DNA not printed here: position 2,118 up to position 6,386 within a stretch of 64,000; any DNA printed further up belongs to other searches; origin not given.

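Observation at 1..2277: Tail of a T6SS VgrG-associated cassette: pentapeptide -> DUF3540-like -> DUF4150 PAAR-like -> 2-TM protein, with no toxin domain on the PAAR protein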

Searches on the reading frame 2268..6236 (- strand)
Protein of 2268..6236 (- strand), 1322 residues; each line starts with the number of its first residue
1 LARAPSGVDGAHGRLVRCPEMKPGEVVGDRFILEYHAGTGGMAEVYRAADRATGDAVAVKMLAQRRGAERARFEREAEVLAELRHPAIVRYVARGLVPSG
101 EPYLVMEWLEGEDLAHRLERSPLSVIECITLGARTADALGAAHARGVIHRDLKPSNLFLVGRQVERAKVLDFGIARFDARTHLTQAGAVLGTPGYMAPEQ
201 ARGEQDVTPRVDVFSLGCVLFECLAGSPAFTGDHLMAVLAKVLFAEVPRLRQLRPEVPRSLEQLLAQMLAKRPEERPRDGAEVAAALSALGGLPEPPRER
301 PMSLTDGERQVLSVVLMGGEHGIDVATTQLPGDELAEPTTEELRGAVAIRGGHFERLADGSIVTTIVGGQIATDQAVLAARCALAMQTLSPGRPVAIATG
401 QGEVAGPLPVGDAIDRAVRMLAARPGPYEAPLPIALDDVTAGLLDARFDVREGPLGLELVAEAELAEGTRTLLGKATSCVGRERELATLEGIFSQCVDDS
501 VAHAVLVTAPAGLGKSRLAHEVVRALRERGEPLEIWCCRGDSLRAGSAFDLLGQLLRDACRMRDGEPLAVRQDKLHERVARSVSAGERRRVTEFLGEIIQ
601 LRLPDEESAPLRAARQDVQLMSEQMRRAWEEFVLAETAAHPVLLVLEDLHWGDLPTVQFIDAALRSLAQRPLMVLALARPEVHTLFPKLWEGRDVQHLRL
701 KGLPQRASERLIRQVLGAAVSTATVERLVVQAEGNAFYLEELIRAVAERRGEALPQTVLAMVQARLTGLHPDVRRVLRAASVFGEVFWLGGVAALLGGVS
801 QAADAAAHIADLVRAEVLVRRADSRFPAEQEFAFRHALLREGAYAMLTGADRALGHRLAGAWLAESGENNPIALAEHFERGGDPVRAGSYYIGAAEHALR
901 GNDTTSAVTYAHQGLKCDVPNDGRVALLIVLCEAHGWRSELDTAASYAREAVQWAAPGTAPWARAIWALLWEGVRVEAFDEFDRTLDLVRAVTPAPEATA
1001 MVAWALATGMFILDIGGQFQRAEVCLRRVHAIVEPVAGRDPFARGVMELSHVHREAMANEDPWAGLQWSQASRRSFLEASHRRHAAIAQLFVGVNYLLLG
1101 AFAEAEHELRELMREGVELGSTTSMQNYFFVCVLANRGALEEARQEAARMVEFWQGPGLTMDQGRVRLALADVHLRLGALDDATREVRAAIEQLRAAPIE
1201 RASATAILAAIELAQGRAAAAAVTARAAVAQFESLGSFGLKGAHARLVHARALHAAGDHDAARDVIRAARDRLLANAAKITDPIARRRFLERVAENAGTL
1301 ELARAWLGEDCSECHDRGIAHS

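Call 3: search_protein_families(library=pfam, proteins=[window:2268-6236:-], max_evalue=0.01)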
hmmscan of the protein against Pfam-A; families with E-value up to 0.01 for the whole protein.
window:2268-6236:- (1322 aa): 5 families
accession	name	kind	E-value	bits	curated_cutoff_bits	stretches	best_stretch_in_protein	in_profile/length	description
PF00069.31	Pkinase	-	3.1e-45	155.1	31.7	1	37-277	7-252/263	Protein kinase domain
PF07714.23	PK_Tyr_Ser-Thr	-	1.5e-27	97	23.1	1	36-278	6-250/258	Protein tyrosine and serine/threonine kinase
PF13191.12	AAA_16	-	7.7e-19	69.2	32.6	1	479-674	2-166/167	AAA ATPase domain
PF03109.22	ABC1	-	4.9e-05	23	22.9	1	99-176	140-215/244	ABC1 atypical kinase-like domain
PF24883.2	NPHP3_N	-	0.00061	20.5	24.8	1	497-567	16-87/164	Nephrocystin 3, N-terminal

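Call 70: find_homologous_proteins(query=window:2268-6236:-, max_evalue=1e-20)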
Query window:2268-6236:- (1322 aa): 7291 proteins with E <= 1e-20 among 8000 candidates; the best 120 are listed.
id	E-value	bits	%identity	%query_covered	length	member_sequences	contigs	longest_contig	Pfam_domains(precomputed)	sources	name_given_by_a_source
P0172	0.0e+0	2845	100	98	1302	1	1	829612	PF07714.24,PF00069.32,PF13191.13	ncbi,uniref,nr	ncbi:serine/threonine-protein kinase [Nannocystis radixulma]|uniref:Protein kinase n=1 Tax=Nannocyst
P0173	0.0e+0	2234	80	98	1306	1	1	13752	PF06293.21,PF07714.24,PF00069.32,PF03109.23,PF13191.13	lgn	-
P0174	0.0e+0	1450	56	98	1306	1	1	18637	PF07714.24,PF00069.32,PF03109.23,PF13191.13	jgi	jgi:eukaryotic-like serine/threonine-protein kinase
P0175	0.0e+0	1445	57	97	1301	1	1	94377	PF07714.24,PF00069.32,PF03109.23,PF13191.13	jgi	jgi:eukaryotic-like serine/threonine-protein kinase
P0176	0.0e+0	1436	57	97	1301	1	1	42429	PF07714.24,PF00069.32,PF03109.23,PF13191.13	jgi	jgi:serine/threonine protein kinase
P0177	0.0e+0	1436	57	97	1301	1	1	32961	PF07714.24,PF00069.32,PF03109.23,PF13191.13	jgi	jgi:serine/threonine protein kinase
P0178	0.0e+0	1436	57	97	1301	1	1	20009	PF07714.24,PF00069.32,PF03109.23,PF13191.13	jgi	jgi:serine/threonine protein kinase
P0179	0.0e+0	1433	57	96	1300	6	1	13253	PF07714.24,PF00069.32,PF03109.23,PF13191.13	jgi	jgi:serine/threonine protein kinase/tetratricopeptide (TPR) repeat protein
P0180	0.0e+0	1430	56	96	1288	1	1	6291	PF07714.24,PF00069.32,PF13191.13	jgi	jgi:tetratricopeptide (TPR) repeat protein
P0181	0.0e+0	1429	55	97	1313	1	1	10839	PF07714.24,PF00069.32,PF13191.13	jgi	jgi:tetratricopeptide (TPR) repeat protein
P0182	0.0e+0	1422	56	97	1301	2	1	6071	PF07714.24,PF00069.32,PF03109.23,PF13191.13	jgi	jgi:serine/threonine protein kinase/tetratricopeptide (TPR) repeat protein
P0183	0.0e+0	1417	56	97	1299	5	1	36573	PF07714.24,PF00069.32,PF03109.23,PF13191.13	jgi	jgi:tetratricopeptide (TPR) repeat protein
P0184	0.0e+0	1416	56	97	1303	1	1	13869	PF07714.24,PF00069.32,PF03109.23,PF13191.13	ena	-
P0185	0.0e+0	1405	56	97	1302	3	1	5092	PF07714.24,PF00069.32,PF03109.23,PF13191.13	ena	-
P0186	0.0e+0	1400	55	98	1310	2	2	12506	PF07714.24,PF00069.32,PF03109.23,PF13191.13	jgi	jgi:eukaryotic-like serine/threonine-protein kinase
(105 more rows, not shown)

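Call 71: find_encoding_contigs(protein=P0172, flank=10000, max_places=2)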
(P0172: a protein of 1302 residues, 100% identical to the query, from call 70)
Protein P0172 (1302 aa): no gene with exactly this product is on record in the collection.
